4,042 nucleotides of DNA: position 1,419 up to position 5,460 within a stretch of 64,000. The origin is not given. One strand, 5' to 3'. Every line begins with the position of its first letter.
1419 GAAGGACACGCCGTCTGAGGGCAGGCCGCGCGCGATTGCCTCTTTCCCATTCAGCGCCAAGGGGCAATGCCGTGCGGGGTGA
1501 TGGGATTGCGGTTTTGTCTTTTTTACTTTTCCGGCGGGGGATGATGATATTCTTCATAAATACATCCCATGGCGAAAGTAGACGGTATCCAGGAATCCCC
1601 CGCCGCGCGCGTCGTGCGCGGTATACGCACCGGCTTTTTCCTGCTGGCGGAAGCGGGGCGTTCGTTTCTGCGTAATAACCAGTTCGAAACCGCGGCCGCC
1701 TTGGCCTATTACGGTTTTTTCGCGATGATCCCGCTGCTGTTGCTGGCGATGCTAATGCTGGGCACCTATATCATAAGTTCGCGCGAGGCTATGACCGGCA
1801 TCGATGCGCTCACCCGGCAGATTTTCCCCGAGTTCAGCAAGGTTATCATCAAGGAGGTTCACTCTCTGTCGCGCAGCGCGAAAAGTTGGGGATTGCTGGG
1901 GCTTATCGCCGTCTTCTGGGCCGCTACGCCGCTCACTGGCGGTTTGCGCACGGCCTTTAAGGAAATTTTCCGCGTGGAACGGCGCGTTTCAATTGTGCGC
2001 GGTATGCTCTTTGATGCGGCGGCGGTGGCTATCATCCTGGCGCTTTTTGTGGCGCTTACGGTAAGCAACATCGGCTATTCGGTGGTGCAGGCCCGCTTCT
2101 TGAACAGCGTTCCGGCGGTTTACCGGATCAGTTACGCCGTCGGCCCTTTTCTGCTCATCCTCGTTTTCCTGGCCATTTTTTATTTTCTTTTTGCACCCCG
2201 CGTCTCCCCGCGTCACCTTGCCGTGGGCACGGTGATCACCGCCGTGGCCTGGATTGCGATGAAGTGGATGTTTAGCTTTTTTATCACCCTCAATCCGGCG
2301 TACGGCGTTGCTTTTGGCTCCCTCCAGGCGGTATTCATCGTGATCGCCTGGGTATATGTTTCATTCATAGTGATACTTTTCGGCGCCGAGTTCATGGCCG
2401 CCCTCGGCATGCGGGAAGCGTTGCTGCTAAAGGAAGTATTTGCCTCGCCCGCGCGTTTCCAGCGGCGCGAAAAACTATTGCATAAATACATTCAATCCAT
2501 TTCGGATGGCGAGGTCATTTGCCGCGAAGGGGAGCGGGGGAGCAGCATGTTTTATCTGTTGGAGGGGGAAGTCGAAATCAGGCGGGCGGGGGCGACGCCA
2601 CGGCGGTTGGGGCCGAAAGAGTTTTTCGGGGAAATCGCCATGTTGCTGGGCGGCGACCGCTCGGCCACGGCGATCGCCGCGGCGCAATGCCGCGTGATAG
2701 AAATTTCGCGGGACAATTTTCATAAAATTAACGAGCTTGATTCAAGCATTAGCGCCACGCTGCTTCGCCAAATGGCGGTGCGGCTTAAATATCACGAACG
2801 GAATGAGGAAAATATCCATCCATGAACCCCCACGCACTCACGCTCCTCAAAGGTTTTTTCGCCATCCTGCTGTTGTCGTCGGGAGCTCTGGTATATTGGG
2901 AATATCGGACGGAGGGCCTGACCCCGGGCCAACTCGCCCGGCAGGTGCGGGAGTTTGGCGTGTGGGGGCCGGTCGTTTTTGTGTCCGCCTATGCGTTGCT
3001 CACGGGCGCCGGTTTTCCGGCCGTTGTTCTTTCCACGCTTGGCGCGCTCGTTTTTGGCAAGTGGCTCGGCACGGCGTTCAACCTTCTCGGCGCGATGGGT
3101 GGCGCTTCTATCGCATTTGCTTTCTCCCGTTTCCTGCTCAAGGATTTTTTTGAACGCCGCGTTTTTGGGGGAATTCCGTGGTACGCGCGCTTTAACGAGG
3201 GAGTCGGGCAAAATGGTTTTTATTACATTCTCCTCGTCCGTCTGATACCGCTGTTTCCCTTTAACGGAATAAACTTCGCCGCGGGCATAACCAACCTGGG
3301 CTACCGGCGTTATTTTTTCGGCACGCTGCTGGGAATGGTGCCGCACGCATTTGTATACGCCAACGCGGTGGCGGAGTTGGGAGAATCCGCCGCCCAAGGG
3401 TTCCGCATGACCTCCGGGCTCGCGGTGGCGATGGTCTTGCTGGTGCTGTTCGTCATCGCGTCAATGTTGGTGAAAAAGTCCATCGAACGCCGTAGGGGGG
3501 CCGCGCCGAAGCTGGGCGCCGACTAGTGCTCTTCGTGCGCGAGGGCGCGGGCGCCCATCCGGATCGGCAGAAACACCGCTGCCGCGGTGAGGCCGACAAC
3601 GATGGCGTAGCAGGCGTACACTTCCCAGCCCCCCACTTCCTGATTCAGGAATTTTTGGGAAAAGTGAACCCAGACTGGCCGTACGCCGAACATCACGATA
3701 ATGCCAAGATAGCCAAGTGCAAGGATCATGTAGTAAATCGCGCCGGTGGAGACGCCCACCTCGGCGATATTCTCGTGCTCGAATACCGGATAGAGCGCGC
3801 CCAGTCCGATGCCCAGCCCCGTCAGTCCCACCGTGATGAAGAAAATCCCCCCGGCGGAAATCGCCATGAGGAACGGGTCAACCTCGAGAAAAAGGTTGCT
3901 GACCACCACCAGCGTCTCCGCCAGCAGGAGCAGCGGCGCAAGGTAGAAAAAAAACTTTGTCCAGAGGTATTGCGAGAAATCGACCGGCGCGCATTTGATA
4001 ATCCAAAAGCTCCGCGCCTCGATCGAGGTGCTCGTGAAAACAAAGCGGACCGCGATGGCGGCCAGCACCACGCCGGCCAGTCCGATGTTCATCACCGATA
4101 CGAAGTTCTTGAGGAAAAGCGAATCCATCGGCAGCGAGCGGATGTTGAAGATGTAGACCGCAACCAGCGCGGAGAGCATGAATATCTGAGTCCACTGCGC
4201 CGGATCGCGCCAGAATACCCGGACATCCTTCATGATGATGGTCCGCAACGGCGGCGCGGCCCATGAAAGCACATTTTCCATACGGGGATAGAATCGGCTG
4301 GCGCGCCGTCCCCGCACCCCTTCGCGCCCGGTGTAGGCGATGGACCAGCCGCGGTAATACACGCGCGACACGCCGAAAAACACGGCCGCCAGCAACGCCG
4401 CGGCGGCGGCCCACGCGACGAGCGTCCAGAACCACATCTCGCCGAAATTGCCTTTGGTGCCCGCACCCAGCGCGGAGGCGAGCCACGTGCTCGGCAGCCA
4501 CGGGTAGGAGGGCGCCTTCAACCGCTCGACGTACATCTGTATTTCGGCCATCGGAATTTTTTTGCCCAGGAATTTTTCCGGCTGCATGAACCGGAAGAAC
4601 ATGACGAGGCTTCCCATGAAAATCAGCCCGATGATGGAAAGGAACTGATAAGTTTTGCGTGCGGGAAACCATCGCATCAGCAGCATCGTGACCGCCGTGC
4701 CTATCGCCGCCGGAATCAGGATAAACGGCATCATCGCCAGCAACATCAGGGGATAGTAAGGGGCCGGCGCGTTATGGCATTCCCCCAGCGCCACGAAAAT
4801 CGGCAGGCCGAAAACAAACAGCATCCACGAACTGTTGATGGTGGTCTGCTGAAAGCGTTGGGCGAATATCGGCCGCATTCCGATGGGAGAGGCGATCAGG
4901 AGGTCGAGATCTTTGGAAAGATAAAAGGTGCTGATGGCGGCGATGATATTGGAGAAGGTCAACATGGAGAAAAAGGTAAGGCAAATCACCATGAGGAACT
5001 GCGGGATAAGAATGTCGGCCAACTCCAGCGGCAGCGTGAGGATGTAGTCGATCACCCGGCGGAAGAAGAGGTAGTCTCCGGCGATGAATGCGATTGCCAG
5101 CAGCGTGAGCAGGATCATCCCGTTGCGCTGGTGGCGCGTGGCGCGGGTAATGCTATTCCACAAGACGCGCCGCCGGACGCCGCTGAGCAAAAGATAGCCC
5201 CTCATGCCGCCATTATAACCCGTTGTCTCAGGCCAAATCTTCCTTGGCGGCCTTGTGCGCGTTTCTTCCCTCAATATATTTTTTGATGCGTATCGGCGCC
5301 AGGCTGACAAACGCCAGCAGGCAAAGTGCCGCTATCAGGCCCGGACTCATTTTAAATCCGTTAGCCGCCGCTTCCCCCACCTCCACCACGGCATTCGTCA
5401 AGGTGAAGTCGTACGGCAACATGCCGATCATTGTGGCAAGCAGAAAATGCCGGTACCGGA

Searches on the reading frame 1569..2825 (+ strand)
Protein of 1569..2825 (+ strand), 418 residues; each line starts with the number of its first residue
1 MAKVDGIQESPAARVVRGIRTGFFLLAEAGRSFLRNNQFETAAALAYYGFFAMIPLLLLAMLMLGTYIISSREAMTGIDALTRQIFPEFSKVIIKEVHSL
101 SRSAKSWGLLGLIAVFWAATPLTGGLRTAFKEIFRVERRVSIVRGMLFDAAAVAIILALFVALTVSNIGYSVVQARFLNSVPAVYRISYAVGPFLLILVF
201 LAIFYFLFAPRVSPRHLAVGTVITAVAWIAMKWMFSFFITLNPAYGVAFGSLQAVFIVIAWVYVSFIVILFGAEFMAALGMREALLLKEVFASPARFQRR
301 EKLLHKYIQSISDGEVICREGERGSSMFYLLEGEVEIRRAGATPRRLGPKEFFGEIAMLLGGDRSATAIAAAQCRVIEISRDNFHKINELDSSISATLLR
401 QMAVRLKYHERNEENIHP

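Call 53: search_protein_families(library=pfam, max_evalue=0.001, proteins=[window:1569-2825:+])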
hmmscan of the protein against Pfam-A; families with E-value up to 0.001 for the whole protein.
window:1569-2825:+ (418 aa): 2 families
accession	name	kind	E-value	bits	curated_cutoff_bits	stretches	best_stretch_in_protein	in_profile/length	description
PF03631.20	Virul_fac_BrkB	-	1.4e-40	140.1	33.7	1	36-279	3-255/259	Virulence factor BrkB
PF00027.35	cNMP_binding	-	7.9e-19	67.9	27.5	1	309-387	2-85/89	Cyclic nucleotide-binding domain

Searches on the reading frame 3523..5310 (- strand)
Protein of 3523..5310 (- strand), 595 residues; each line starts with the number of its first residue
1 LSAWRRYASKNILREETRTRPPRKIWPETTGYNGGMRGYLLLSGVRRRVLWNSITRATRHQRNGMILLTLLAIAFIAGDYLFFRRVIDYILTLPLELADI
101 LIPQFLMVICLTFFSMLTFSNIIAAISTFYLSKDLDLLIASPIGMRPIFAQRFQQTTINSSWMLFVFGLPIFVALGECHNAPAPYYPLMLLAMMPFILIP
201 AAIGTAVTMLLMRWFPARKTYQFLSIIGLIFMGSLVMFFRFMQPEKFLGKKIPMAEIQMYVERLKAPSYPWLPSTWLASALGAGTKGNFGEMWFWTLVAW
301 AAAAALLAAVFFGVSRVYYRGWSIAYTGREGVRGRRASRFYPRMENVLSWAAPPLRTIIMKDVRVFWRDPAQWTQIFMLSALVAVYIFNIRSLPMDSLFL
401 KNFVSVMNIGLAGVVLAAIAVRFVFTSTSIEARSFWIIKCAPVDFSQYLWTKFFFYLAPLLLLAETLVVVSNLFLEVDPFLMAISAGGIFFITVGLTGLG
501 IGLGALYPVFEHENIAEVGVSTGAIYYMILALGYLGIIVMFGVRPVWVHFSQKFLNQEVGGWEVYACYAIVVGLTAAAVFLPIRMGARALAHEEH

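Call 53: search_protein_families(library=pfam, max_evalue=0.001, proteins=[window:3523-5310:-])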
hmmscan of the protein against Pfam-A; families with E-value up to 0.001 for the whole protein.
window:3523-5310:- (595 aa): 1 family
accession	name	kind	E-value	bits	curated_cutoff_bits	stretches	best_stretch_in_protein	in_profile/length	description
PF16949.11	ABC_tran_2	-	3.7e-133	445.6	25.7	1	60-591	5-538/542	Putative ATP-binding cassette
